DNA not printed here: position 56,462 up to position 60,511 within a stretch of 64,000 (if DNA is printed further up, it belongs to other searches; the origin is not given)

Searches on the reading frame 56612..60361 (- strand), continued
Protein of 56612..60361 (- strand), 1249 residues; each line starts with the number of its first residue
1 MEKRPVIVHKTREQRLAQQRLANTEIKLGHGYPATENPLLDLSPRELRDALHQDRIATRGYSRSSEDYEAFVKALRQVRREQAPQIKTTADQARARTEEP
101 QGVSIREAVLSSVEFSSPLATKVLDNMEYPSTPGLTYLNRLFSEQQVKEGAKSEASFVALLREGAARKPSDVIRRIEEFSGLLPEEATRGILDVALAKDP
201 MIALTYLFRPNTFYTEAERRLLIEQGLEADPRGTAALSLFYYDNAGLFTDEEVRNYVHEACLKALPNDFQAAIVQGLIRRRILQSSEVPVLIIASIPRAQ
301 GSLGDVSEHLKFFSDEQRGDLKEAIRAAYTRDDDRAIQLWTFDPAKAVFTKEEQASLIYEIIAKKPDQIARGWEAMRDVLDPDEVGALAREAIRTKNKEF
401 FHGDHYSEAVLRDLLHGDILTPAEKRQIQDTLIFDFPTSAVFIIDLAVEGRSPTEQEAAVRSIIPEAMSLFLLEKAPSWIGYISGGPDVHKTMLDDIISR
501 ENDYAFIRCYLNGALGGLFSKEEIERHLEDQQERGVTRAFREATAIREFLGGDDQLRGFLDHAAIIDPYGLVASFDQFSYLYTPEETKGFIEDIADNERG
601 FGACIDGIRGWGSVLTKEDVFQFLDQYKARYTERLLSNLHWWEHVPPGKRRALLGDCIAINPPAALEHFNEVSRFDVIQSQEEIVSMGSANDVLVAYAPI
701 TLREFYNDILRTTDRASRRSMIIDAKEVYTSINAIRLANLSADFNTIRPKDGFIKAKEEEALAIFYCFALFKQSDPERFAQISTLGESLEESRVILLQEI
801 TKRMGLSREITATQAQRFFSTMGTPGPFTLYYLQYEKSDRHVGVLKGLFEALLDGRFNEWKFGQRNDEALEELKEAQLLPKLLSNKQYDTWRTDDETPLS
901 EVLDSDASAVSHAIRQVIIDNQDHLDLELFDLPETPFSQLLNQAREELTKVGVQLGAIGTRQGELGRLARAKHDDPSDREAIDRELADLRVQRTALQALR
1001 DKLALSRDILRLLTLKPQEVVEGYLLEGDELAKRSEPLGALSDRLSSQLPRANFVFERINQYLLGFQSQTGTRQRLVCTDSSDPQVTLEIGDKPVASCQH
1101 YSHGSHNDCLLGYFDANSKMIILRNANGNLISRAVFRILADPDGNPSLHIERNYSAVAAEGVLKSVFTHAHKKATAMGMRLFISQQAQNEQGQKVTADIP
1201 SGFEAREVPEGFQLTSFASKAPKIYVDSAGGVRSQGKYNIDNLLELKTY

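Call 52: search_protein_families(library=pfam, proteins=[L001:458-1261:+, L001:1575-2303:+, L001:2648-3850:+, L001:4149-4877:+, L001:4935-5447:+, L003:202-897:+, L003:894-1748:-, L003:6021-6326:+, L003:6268-7368:+, L003:7667-8218:+], max_evalue=0.0001)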
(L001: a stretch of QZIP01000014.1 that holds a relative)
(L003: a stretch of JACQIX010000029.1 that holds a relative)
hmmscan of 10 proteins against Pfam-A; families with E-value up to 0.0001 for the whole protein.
L001:458-1261:+ (267 aa): 0 families

L001:1575-2303:+ (242 aa): 1 family
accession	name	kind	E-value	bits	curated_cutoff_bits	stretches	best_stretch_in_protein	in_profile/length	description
PF00551.24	Formyl_trans_N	-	4e-21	76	26.1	1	4-199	2-178/181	Formyl transferase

L001:2648-3850:+ (400 aa): 2 families
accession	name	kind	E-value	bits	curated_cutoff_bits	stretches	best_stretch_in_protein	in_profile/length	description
PF07690.21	MFS_1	-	6.3e-25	88.3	33.4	1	16-351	4-341/347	Major Facilitator Superfamily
PF05977.19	MFS_3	-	6.9e-07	28.5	27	1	44-368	47-372/524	Transmembrane secretion effector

L001:4149-4877:+ (242 aa): 3 families
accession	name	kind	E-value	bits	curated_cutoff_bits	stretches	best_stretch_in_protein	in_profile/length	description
PF13529.12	Peptidase_C39_2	-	1.9e-12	48.4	24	1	39-210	2-142/143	Peptidase_C39 like family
PF09778.15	Guanylate_cyc_2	-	2.6e-05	24.1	28.1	0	83-109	9-37/212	Guanylylate cyclase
PF03412.21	Peptidase_C39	-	6.8e-05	23.2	22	0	85-112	11-37/133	Peptidase C39 family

L001:4935-5447:+ (170 aa): 1 family
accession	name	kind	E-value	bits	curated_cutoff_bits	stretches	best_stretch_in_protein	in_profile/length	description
PF01936.24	NYN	-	6.3e-15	56.4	24.2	1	3-150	2-136/145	NYN domain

L003:202-897:+ (231 aa): 0 families

L003:894-1748:- (284 aa): 1 family
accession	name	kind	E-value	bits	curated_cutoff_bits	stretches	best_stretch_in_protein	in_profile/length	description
PF13387.12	Lnb_N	-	1.7e-28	99.8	22.2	1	78-222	4-154/175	Lnb N-terminal periplasmic domain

L003:6021-6326:+ (101 aa): 0 families

L003:6268-7368:+ (366 aa): 3 families
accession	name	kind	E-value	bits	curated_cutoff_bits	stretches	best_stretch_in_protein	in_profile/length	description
PF06071.19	YchF-GTPase_C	-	1e-35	122.1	27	1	282-363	1-82/84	Protein of unknown function (DUF933)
PF01926.29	MMR_HSR1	-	2.3e-22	79.7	21.9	1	4-115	1-85/113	50S ribosome-binding GTPase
PF02421.24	FeoB_N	-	2.3e-07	30.9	27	1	4-52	2-49/156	Ferrous iron transport protein B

L003:7667-8218:+ (183 aa): 2 families
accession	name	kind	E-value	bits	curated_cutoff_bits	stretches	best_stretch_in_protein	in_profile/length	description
PF00436.31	SSB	-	2.3e-36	124.4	26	1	7-106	2-102/104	Single-strand binding protein family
PF22657.2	SSB_1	-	2.4e-05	24.9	27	1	7-86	1-79/91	Another single-strand binding protein family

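Call 54: list_cluster_members(proteins=[P0007, P0008, P0010, P0012, P0017, P0029, P0078, P0102, P0114, P0120])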
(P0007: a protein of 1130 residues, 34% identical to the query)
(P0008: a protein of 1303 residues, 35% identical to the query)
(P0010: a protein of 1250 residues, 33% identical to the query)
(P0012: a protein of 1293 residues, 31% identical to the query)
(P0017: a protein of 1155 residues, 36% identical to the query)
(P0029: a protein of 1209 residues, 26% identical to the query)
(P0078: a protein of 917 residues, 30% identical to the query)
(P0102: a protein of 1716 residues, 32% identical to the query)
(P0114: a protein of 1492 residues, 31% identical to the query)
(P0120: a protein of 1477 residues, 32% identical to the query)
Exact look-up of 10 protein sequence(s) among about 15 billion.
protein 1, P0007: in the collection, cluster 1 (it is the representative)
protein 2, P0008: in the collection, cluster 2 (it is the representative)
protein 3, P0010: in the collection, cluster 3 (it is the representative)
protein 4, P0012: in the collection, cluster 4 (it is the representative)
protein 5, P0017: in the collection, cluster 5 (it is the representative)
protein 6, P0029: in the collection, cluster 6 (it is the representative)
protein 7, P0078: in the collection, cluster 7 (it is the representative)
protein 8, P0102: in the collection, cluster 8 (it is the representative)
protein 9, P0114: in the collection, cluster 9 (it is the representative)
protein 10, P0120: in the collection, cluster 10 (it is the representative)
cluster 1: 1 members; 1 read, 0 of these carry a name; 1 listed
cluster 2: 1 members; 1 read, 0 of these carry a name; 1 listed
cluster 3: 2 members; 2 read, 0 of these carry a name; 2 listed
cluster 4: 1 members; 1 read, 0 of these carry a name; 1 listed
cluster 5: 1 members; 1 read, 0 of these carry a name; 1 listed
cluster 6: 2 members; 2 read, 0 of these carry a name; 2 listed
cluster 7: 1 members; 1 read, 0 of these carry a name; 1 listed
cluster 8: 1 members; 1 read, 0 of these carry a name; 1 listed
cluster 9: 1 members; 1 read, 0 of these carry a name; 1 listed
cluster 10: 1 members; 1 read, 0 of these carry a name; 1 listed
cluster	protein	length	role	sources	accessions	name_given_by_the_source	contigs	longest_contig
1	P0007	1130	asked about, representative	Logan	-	-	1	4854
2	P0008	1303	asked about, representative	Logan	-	-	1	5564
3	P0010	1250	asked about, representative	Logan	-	-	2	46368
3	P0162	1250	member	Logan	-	-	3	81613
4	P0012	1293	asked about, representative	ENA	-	-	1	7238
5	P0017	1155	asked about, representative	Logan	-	-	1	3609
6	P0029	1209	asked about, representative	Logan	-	-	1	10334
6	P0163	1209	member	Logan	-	-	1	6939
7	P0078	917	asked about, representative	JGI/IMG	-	-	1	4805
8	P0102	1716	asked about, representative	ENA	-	-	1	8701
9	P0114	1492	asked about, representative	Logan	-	-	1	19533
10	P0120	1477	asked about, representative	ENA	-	-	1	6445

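Call 56: find_encoding_contigs(protein=P0162, flank=8000, max_places=3)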
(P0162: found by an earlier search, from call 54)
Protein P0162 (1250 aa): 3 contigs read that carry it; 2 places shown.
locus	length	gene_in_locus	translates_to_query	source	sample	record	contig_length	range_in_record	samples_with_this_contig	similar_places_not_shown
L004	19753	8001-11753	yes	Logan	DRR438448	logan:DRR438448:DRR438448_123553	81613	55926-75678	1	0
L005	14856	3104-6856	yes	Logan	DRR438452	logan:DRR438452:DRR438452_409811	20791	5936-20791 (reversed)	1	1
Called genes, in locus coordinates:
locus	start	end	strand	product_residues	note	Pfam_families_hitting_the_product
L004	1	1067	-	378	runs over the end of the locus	-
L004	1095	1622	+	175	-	PF04073:tRNA_edit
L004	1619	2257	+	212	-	PF00702:Hydrolase, PF12710:HAD, PF13419:HAD_2, PF13242:Hydrolase_like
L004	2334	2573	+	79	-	PF04014:MazE_antitoxin (weak)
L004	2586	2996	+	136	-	PF01850:PIN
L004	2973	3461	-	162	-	-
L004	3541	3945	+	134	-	-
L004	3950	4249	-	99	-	-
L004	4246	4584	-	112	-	PF18924:DUF5674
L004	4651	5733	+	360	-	PF01926:MMR_HSR1, PF02421:FeoB_N (weak), PF06071:YchF-GTPase_C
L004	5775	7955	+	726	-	-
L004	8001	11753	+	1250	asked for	-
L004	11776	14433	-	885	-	-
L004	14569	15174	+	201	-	PF00081:Sod_Fe_N, PF02777:Sod_Fe_C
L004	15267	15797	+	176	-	-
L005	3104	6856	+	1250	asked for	-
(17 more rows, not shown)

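Call 66: predict_structure(alignment_id=A5)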
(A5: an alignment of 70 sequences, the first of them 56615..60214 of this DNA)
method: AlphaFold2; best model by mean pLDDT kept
length: 1200 residues; sequences in the alignment: 70
mean_pLDDT: 90.8   pTM: 0.82
mean pLDDT of the five models: 90.8, 89.3, 89.3, 88.3, 88.1
residues with pLDDT >= 90: 876; 70-90: 281; 50-70: 27; < 50: 16
segments of 3 or more residues with pLDDT < 50: 1-14
pLDDT, mean of each block of 10 residues (from residue 1): 32 61 86 92 90 88 89 91 71 94 94 92 89 90 92 82 80 92 89 82 93 92 94 94 93 91 95 96 86 93 96 92 94 94 91 84 93 94 93 95 96 92 95 95 95 92 94 97 88 94 96 88 90 94 87 91 93 96 93 94 97 97 92 97 97 97 84 93 96 95 90 97 95 96 98 95 98 96 92 96 98 97 98 98 95 63 88 80 83 94 95 93 79 92 92 94 92 88 89 91 82 77 77 97 88 88 97 92 96 98 87 92 98 93 82 94 93 94 89 94
secondary structure, 60 per line:
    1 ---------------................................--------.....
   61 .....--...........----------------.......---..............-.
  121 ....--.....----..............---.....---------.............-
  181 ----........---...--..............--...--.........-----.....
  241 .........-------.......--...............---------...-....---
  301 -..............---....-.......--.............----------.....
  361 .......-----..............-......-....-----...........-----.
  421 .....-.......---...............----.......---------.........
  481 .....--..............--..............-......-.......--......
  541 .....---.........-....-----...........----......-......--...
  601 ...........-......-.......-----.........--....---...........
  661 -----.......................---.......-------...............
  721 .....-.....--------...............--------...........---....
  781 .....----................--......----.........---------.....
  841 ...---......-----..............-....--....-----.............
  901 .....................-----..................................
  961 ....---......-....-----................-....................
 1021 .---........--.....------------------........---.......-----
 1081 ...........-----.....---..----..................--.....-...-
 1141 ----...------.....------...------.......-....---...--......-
elements in order (helices of 4 or more, strands of 3 or more residues): H16-47 H56-65 H68-78 H95-101 H105-118 H120-124 H127-131 H136-149 H153-157 H167-179 H185-192 H201-214 H222-230 H236-249 H257-263 H266-280 H294-297 H302-315 H319-322 H324-330 H333-345 H356-367 H373-386 H388-393 H395-398 H404-414 H420-425 H427-433 H437-451 H456-462 H472-485 H488-501 H504-517 H519-524 H526-532 H535-545 H549-557 H559-562 H568-578 H583-588 H590-595 H598-611 H613-618 H620-626 H632-640 H643-646 H650-660 H666-688 H692-698 H706-725 H727-731 H740-754 H763-773 H777-785 H790-805 H808-813 H818-826 H836-843 E847-852 H858-871 H873-876 H879-882 H888-921 H927-964 H968-973 E975-978 E984-988 H989-999 H1001-1021 E1025-1032 H1035-1039 H1058-1065 E1069-1075 E1081-1091 E1097-1101 H1111-1128 E1131-1135 E1137-1139 E1145-1147 E1154-1158 E1165-1167 E1174-1177 E1182-1185 E1189-1191 E1194-1199

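Call 68: fold_search(model_id=the predicted structure, library=pdb)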
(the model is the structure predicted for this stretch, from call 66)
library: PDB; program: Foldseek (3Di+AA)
matches with E <= 10: 450; with E <= 0.001: 0
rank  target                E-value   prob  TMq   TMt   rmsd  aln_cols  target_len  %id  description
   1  8h6k_4G               1.7e-02  0.75  0.10  0.14  39.7       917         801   11  Cryo-EM structure of human exon-defined spliceosome in the mature B state. (released 2024-05-01)
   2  8j8q_C                1.8e-02  0.47  0.09  0.12  43.4      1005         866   11  Structure of the four-component Paf1 complex from Saccharomyces eubayanus (released 2023-05-24)
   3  9im6_A                2.4e-02  0.33  0.09  0.10  35.5      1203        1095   12  Structure of influenza A virus RNA polymerase PB1 and nuclear import host factor RanBP5 complex (released 2024-11-27)
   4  7mq8_LP               2.5e-02  0.85  0.11  0.18  21.5       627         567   10  Cryo-EM structure of the human SSU processome, state pre-A1 (released 2021-09-22)
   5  3m1i_C                2.8e-02  0.38  0.09  0.10  28.5       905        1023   12  Crystal structure of yeast CRM1 (Xpo1p) in complex with yeast RanBP1 (Yrb1p) and yeast RanGTP (Gsp1pGTP) (released 2010-06-02)
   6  7pks_h                3.2e-02  0.54  0.12  0.15  40.8      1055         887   11  Structural basis of Integrator-mediated transcription regulation (released 2021-12-08)
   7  5nvr                  3.3e-02  0.44  0.10  0.11  48.0       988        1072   11  Crystal structure of the Rif1 N-terminal domain (RIF1-NTD) from Saccharomyces cerevisiae (released 2017-06-14)
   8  7mqa_LP               3.6e-02  0.80  0.11  0.19  25.7       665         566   10  Cryo-EM structure of the human SSU processome, state post-A1 (released 2021-09-22)
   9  9hvq_Q                4.5e-02  0.47  0.10  0.12  33.7       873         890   12  Structure of the transcribing Pol II-DSIF-PAF-SPT6-RECQL5 complex (released 2025-07-16)
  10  8r09_N                5.2e-02  0.77  0.12  0.15  30.7       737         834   12  Cryo-EM structure of the cross-exon pre-B+5'ss+ATPgammaS complex (released 2024-05-22)
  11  2x19_B                6.9e-02  0.28  0.10  0.12  36.6      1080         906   11  Crystal structure of Importin13 - RanGTP complex (released 2010-02-16)
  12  7cnd_C                6.9e-02  0.25  0.10  0.12  38.5      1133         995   11  NCI-1 in complex with CRM1-Ran-RanBP1 (released 2021-06-09)
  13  8or3_C                7.7e-02  0.38  0.12  0.13  38.0      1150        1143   10  CAND1-CUL1-RBX1-SKP1-SKP2-DCNL1 (released 2023-06-28)
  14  9b62_A                1.0e-01  0.35  0.12  0.13  31.1       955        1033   12  Human RANBP2/RAN(GTP)/RANGAP1-SUMO1/UBC9/CRM1/RAN(GTP) - composite map and model (released 2024-10-16)
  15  9ogd_A                1.0e-01  0.28  0.10  0.13  29.7       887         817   10  Cryo-EM structure of human exportin-1 conjugated with selinexor and bound to human ASB8(R197A)-ELOB/C (released 2025-11-26)
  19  3w3x_A                1.1e-01  0.18  0.09  0.10  36.6      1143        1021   10  Crystal structure of Kap121p bound to Pho4p (released 2013-04-10)
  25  7ypz_C                1.3e-01  0.15  0.09  0.10  38.4      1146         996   12  Zafirlukast in complex with CRM1-Ran-RanBP1 (released 2023-08-16)
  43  6edz_B                2.2e-01  0.10  0.08  0.10  30.8       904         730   12  Crystal structure of Mycobacterium tuberculosis ICL2 in complex with acetyl-CoA, form I (released 2019-08-14)
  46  6edz_A                2.3e-01  0.10  0.07  0.10  31.6       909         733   11  Crystal structure of Mycobacterium tuberculosis ICL2 in complex with acetyl-CoA, form I (released 2019-08-14)
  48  6x2w_C                2.4e-01  0.16  0.11  0.12  38.1      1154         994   13  Crystal Structure of PKINES peptide bound to CRM1(E571K) (released 2020-07-01)
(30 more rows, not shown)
